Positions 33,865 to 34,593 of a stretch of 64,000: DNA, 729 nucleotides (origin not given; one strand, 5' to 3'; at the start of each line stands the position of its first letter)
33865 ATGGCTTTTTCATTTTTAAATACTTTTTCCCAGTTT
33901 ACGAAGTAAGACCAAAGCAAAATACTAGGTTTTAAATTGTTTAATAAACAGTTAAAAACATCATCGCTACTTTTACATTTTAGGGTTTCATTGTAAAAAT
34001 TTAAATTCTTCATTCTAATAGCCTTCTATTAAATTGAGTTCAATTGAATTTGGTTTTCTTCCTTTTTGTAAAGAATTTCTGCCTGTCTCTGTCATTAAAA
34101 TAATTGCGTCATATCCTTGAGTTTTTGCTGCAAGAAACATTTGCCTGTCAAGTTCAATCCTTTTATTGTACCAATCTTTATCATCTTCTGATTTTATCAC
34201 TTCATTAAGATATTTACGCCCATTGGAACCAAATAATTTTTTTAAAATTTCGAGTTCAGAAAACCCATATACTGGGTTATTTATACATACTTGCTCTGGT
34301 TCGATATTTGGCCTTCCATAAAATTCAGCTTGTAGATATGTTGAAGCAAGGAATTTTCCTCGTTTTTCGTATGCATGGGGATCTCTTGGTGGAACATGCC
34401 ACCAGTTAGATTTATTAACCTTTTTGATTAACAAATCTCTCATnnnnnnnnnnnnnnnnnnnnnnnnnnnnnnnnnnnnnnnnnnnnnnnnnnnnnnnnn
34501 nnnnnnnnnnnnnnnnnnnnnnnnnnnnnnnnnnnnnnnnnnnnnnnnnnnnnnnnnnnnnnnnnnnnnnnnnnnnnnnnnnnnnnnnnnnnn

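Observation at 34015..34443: Unrecognised 142-aa ORF translationally coupled between M and R of a DpnII-type (GATC) restriction-modification cassette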

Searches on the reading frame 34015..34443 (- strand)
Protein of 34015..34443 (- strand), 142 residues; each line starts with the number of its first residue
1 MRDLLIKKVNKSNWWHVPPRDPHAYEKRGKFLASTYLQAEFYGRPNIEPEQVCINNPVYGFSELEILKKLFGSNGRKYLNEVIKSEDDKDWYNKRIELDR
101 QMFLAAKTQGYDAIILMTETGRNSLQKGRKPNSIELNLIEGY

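Call 3: search_protein_families(library=pfam, proteins=[window:34015-34443:-], max_evalue=1)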
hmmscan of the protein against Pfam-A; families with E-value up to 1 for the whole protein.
window:34015-34443:- (142 aa): 0 families

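Call 4: search_protein_families(library=ncbifam, proteins=[window:34015-34443:-], max_evalue=1)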
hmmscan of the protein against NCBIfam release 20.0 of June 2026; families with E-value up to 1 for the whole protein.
window:34015-34443:- (142 aa): 0 families

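Call 7: find_homologous_proteins(query=window:34015-34443:-, max_evalue=0.001)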
Query window:34015-34443:- (142 aa): 197 proteins with E <= 0.001 among 216 candidates; the best 120 are listed.
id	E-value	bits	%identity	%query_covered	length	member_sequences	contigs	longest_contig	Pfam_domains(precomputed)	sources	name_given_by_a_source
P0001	1.1e-91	322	100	100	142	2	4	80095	-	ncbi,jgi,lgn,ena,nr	ncbi:MAG TPA: hypothetical protein DCR71_02820 [Dehalococcoidia bacterium]|nr:hypothetical protein [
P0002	6.8e-80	284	90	100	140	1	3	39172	-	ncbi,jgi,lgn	jgi:hypothetical protein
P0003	1.7e-78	280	86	100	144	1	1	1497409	-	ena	-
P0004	5.8e-63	229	73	98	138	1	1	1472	-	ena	-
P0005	1.3e-62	228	71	98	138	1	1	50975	-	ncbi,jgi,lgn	ncbi:MAG: hypothetical protein WC370_07450 [Dehalococcoidales bacterium]|jgi:hypothetical protein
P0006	8.2e-60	219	68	98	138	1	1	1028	-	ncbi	-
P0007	1.4e-58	215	68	98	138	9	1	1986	-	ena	-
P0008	2.9e-58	214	68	98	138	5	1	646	-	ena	-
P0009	6.7e-55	203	68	98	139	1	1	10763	-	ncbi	-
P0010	7.4e-54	200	65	98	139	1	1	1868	-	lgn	-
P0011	5.2e-53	197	65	98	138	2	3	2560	-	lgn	-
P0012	6.4e-53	197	65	98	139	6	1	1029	-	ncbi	-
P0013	1.2e-52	196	67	98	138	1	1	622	-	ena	-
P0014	3.3e-52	194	63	98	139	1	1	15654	-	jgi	-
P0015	4.5e-52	194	64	98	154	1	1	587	-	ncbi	-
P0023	1.2e-50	189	60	98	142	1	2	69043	-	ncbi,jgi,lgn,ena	ncbi:MAG: hypothetical protein WC688_07245 [Parachlamydiales bacterium]|jgi:hypothetical protein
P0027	3.2e-50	188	61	98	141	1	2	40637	-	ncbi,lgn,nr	ncbi:MAG: hypothetical protein U9N18_02735 [Campylobacterota bacterium]|nr:hypothetical protein [Cam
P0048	3.9e-48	181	60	99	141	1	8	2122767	-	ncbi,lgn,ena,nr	ncbi:MAG: hypothetical protein RBG1_1C00001G0919 [candidate division Zixibacteria bacterium RBG-1]|n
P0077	7.5e-47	177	59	98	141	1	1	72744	-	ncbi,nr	ncbi:MAG: hypothetical protein C4562_01620 [Actinobacteria bacterium]|nr:MAG: hypothetical protein C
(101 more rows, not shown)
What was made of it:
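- Checked: 197 homologous protein clusters at 55-90% identity (call 7).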

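Call 8: search_protein_families(library=phrogs, proteins=[window:34015-34443:-], max_evalue=1)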
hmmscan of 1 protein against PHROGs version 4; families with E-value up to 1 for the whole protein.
window:34015-34443:- (142 aa): 1 family
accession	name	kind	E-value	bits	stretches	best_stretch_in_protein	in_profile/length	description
phrog_8563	-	unknown function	0.094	14.2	1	71-96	44-69/97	-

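Call 9: search_protein_families(library=padloc, proteins=[window:34015-34443:-], max_evalue=1)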
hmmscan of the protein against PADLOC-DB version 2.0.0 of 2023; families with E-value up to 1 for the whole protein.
window:34015-34443:- (142 aa): 0 families

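Call 10: search_solved_structures(query=window:34015-34443:-, max_evalue=10)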
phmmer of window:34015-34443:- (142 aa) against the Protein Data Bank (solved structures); distinct sequences matched with E-value up to 10: 0.
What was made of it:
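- Checked: X has no hit in Pfam, NCBIfam, PADLOC, PHROGs or PDB sequences (calls 3, 4, 8, 9, 10).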

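Call 11: find_encoding_contigs(protein=P0023, flank=5000, max_places=2)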
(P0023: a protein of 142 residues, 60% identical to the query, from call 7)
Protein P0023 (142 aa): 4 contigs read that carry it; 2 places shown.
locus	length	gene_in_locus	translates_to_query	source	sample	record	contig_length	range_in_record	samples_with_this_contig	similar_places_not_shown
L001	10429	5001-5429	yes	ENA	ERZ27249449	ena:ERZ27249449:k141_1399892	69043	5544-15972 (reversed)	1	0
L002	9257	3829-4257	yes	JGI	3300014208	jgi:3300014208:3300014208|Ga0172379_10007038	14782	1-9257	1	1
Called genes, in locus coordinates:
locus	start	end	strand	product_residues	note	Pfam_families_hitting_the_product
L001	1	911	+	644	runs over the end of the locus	PF00012:HSP70, PF06723:MreB_Mbl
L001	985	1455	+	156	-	-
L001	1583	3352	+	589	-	-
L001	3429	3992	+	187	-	-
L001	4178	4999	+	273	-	PF01170:UPF0020 (faint), PF13847:Methyltransf_31 (faint), PF01555:N6_N4_Mtase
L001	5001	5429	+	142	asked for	-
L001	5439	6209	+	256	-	PF22515:DUF6996, PF22518:DUF6997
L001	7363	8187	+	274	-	PF06414:Zeta_toxin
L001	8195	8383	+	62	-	-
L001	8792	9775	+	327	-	PF13310:Virulence_RhuM, PF02661:Fic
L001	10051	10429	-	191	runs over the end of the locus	PF20803:PaaX_M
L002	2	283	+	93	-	?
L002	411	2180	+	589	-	-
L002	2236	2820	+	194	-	-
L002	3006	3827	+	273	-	PF01170:UPF0020 (faint), PF13847:Methyltransf_31 (faint), PF01555:N6_N4_Mtase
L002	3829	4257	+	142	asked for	-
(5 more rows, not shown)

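Call 12: find_encoding_contigs(protein=P0048, flank=5000, max_places=2)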
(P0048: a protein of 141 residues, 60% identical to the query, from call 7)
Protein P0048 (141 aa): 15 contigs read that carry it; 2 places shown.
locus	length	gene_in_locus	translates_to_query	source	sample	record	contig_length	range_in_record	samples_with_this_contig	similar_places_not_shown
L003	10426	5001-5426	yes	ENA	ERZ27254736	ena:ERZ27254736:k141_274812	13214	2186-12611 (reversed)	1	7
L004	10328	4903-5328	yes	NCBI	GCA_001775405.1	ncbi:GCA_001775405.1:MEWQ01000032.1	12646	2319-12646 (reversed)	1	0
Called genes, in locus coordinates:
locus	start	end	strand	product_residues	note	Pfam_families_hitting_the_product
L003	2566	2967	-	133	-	-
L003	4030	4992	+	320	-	PF01555:N6_N4_Mtase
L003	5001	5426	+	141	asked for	-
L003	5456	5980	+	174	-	PF20472:PDDEXK_11 (weak)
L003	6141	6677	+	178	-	PF02805:Ada_Zn_binding, PF12833:HTH_18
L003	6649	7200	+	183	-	PF01035:DNA_binding_1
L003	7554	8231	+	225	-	PF13505:OMP_b-brl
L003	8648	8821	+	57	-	-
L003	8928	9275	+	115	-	-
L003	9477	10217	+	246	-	PF00106:adh_short, PF08659:KR, PF13561:adh_short_C2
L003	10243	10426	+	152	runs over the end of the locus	PF05163:DinB, PF04978:MST (faint), PF12867:DinB_2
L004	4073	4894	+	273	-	PF01555:N6_N4_Mtase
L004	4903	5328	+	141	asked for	-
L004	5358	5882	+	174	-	PF20472:PDDEXK_11 (weak)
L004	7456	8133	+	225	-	PF13505:OMP_b-brl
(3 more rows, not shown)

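Call 13: find_encoding_contigs(protein=P0027, flank=5000, max_places=2)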
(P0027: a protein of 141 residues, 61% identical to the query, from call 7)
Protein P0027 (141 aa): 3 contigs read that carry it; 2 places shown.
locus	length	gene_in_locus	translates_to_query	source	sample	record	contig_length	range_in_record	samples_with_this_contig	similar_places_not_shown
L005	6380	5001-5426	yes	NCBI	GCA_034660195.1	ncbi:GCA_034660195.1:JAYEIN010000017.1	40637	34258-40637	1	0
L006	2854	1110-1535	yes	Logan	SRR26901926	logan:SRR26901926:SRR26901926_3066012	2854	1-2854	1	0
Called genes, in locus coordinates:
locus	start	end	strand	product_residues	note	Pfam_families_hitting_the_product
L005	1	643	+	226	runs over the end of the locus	PF13507:GATase_5, PF01965:DJ-1_PfpI (weak), PF07685:GATase_3 (weak)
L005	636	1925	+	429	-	PF00202:Aminotran_3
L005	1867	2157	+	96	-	PF09527:ATPase_gene1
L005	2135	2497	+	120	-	PF03899:ATP-synt_I (weak)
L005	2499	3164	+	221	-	PF00119:ATP-synt_A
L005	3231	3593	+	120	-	PF00137:ATP-synt_C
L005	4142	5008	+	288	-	PF01555:N6_N4_Mtase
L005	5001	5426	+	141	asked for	-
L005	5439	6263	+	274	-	PF04556:DpnII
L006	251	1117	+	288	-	PF01555:N6_N4_Mtase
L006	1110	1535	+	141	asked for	-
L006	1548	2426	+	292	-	PF04556:DpnII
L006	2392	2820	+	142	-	PF01797:Y1_Tnp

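Call 14: find_encoding_contigs(protein=P0077, flank=5000, max_places=2)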
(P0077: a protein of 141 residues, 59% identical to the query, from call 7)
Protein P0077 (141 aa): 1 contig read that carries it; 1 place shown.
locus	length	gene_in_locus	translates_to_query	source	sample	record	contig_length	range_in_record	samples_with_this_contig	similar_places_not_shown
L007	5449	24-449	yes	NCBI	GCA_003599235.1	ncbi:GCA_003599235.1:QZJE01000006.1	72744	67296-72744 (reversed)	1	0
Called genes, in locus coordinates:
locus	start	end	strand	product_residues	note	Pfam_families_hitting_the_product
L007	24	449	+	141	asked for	-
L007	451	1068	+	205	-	PF02976:MutH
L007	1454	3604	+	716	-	PF13328:HD_4, PF01966:HD, PF04607:RelA_SpoT, PF02824:TGS, PF19296:RelA_AH, PF28438:RelA_RIS, PF01842:ACT, PF13291:ACT_4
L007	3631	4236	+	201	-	PF23023:Anti-Pycsar_Apyc1 (weak), PF00753:Lactamase_B, PF19583:ODP (weak)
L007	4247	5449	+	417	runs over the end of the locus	PF13393:tRNA-synt_His, PF00587:tRNA-synt_2b, PF00152:tRNA-synt_2 (faint), PF03129:HGTP_anticodon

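Call 19: find_related_loci(query=A1, collection=genome_contigs, flank=5000)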
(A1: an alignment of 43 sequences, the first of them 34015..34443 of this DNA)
Query A1 (142 aa) in genome_contigs; peptide patterns used: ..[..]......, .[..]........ (x = any residue, [..] = any of these).
45 stretches matched a pattern; 30 encode a relative of the query (tblastn E <= 1e-3); 30 distinct loci.
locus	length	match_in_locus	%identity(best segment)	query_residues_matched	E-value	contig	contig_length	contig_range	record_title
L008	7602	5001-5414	68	1-139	2e-60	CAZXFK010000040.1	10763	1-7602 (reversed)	MAG TPA_asm: uncultured Gammaproteobacteria bacterium isolate SRP278314_co2_137 genome assembly, contig: NODE_8350_lengt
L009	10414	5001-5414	60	1-141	6e-55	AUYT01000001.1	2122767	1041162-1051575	MAG: candidate division Zixibacteria bacterium RBG-1 RBG1_1C00001, whole genome shotgun sequence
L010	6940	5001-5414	61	1-140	5e-55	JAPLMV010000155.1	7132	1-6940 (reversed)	MAG: Planctomycetota bacterium isolate LacPavin_0920_SED2_MAG_46_11 LacPavin_0920_SED2_scaffold_1155454, whole genome sh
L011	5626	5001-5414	62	1-141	7e-55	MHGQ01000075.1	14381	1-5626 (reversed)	MAG: Omnitrophica WOR_2 bacterium RIFCSPHIGHO2_02_FULL_50_17 rifcsphigho2_02_scaffold_8742, whole genome shotgun sequenc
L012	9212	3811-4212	60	1-135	2e-54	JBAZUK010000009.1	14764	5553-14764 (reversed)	MAG: Parachlamydiales bacterium isolate SO_2017_GW1_226 NODE_15155_length_14764_cov_2.769625_OW334_2017, whole genome sh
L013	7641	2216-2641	63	1-139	1e-54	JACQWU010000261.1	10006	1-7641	MAG: Candidatus Desantisbacteria bacterium isolate NC_groundwater_1497_Pr4_B-0.1um_33_3 SR1-18-B1_scaffold_400731, whole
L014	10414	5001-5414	60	1-140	3e-54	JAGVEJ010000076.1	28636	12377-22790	MAG: Candidatus Zixiibacteriota bacterium isolate DeMMO2_6 c_000000040560, whole genome shotgun sequence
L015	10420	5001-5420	60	1-140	3e-54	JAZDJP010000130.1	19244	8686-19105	MAG: Planctomycetota bacterium isolate MEGAHIT-group-0.494 k141_15569435, whole genome shotgun sequence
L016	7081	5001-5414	56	1-139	2e-53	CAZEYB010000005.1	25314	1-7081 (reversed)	MAG TPA_asm: uncultured Bdellovibrionales bacterium isolate binchicken_co387_13 genome assembly, contig: NODE_1629_lengt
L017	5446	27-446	59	1-139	6e-53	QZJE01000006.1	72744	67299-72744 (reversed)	MAG: Actinobacteria bacterium isolate SURF_47 Ga0104751_1000398, whole genome shotgun sequence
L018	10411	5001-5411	58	1-139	2e-51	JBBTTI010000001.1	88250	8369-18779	MAG: Patescibacteria group bacterium isolate H14-bin043_1 H14_bin043_1_000000000001, whole genome shotgun sequence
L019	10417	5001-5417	57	2-139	2e-49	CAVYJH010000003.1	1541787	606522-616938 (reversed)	MAG: uncultured delta proteobacterium isolate MFD01476.bin.2.71 genome assembly, contig: contig_1242, whole genome shotg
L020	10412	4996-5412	57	2-139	2e-49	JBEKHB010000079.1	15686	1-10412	MAG: Syntrophorhabdales bacterium isolate SPRUCE 267 SPRUCE_267_79, whole genome shotgun sequence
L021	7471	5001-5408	57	1-135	2e-48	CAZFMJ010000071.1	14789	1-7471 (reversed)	MAG TPA_asm: uncultured Elusimicrobiales bacterium isolate SRP062349_co5_12 genome assembly, contig: NODE_1472_length_14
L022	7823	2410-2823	57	2-138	4e-48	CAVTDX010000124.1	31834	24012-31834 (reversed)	MAG: uncultured delta proteobacterium isolate MFD01112.bin.2.43 genome assembly, contig: contig_8129, whole genome shotg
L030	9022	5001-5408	53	1-139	1e-45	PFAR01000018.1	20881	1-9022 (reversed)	MAG: Candidatus Falkowbacteria bacterium CG10_big_fil_rev_8_21_14_0_10_43_10 CG10_8_21_14_0.10_scaffold_5457_c, whole ge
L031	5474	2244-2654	55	1-139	7e-46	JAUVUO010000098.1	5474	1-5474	MAG: Candidatus Omnitrophota bacterium isolate CSMAG_794 CSMAG_794_k127_6126422_length_5474_cov_16.8279, whole genome sh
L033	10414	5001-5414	55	1-140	1e-44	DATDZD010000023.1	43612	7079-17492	MAG TPA_asm: Candidatus Paceibacterota bacterium isolate SMAG_U8183 k141_415688, whole genome shotgun sequence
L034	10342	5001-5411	53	1-138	9e-44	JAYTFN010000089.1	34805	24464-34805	MAG: Candidatus Adlerbacteria bacterium isolate GFS_2183 GFS_2183_88, whole genome shotgun sequence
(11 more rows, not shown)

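Call 23: predict_structure(alignment_id=A1)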
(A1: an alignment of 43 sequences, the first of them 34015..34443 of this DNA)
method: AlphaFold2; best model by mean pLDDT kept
length: 142 residues; sequences in the alignment: 43
mean_pLDDT: 93.1   pTM: 0.87
mean pLDDT of the five models: 93.1, 88.1, 87.0, 79.8, 77.3
residues with pLDDT >= 90: 107; 70-90: 33; 50-70: 2; < 50: 0
segments of 3 or more residues with pLDDT < 50: none
pLDDT, mean of each block of 10 residues (from residue 1): 97 92 87 93 90 97 98 95 88 91 97 97 96 93 60
secondary structure, 60 per line:
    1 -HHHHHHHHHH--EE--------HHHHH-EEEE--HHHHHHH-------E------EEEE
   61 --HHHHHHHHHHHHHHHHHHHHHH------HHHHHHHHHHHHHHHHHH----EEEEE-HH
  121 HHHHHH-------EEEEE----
elements in order: H2-11 H24-28 E30-33 H36-42 E57-60 H63-84 H91-108 E113-117 H119-126 E134-138
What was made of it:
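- On ADP-ribosyltransferase superfamily, ART-PolyVal branch (PF18760): Secondary structure from call 23.
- On R-M controller (C) proteins: The model is an alpha/beta fold with five strands (call 23).
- AF2 model pLDDT 93 (call 23).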

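Call 26: search_protein_representatives(alignment_id=A1)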
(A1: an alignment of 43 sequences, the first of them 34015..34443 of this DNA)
Query: 43 sequences, 144 profile positions. Proteins with E-value up to 0.001 (for the whole library): 142; up to 1e-10: 117; up to 1e-30: 11. The best 142 are listed.
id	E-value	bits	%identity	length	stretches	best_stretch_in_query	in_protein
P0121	6.3e-59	214.5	-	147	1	2-143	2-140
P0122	4.3e-57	208.6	-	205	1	3-142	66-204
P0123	5.8e-57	208.2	-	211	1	3-142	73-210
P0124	1.1e-55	204.0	-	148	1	3-143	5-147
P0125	7.3e-50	185.1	-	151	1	4-118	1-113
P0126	6.0e-36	140.0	-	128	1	20-117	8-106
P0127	1.9e-34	135.1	-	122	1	2-83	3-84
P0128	1.1e-33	132.7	-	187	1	7-143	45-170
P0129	1.8e-33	132.0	-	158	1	5-142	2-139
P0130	4.2e-33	130.8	-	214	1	5-142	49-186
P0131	4.2e-33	130.8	-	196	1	6-143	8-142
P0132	1.9e-30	122.2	-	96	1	51-143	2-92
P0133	3.6e-30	121.3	-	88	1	3-71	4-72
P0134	4.4e-29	117.8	-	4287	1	5-143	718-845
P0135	5.9e-29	117.3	-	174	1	5-142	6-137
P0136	7.2e-29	117.1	-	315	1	6-142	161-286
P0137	1.8e-28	115.8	-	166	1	4-143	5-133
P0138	1.9e-28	115.7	-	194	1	6-142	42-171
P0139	5.4e-28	114.2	-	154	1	6-143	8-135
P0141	1.6e-27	112.7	-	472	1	11-142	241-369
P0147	4.6e-26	108.0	-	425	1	6-142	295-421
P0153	2.3e-24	102.5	-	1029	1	5-142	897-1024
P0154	8.8e-24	100.6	-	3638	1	10-143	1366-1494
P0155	9.9e-24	100.4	-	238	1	5-142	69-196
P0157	2.3e-23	99.2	-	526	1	4-143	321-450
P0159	7.7e-23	97.5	-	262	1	7-142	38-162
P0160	4.3e-22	95.1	-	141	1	4-143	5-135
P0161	6.0e-22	94.6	-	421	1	7-143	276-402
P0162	6.1e-22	94.6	-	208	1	8-143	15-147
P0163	8.7e-22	94.1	-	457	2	8-139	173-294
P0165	1.5e-21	93.3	-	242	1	6-142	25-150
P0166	1.6e-21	93.2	-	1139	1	6-140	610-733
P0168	3.8e-21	92.0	-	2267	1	10-142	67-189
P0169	4.5e-21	91.8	-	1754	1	8-143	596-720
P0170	6.5e-21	91.3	-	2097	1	10-142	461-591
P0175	3.1e-20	89.1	-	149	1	5-143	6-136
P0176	3.4e-20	88.9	-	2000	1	10-142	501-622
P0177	5.2e-20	88.3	-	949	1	5-142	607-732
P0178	6.0e-20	88.1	-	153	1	8-142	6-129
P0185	4.8e-19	85.2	-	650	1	5-142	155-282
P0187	1.5e-18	83.6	-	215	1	7-142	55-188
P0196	1.0e-17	80.9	-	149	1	5-142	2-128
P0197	1.5e-17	80.4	-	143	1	8-142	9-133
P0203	7.6e-17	78.1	-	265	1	6-130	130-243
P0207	5.3e-16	75.3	-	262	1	7-115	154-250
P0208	5.7e-16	75.2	-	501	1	6-140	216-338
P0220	5.1e-14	68.9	-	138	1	4-141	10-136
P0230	1.3e-11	61.1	-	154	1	8-143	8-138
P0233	2.7e-11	60.1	-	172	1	5-142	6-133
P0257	1.4e-04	38.3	-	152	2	88-142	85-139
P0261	5.8e-04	36.3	-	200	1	90-143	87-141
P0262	9.6e-04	35.6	-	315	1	10-65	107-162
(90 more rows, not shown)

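Call 28: search_protein_families(library=pfam, proteins=[P0134, P0154, P0169], max_evalue=0.001)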
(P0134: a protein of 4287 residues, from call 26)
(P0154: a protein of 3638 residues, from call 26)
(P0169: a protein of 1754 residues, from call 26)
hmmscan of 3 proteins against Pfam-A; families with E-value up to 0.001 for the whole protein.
P0134 (4287 aa): 2 families
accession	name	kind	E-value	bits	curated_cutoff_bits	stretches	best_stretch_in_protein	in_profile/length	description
PF18857.6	LPD38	-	9.3e-23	81.7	27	1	3955-4123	1-181/189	Large polyvalent protein associated domain 38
PF00176.29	SNF2-rel_dom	-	3.8e-08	33.2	24.9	0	2303-2425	15-110/290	SNF2-related domain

P0154 (3638 aa): 1 family
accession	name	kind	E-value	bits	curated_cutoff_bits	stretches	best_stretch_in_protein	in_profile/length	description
PF02086.21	MethyltransfD12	-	1.6e-32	113.7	22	1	1507-1731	1-246/253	D12 class N6 adenine-specific DNA methyltransferase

P0169 (1754 aa): 0 families
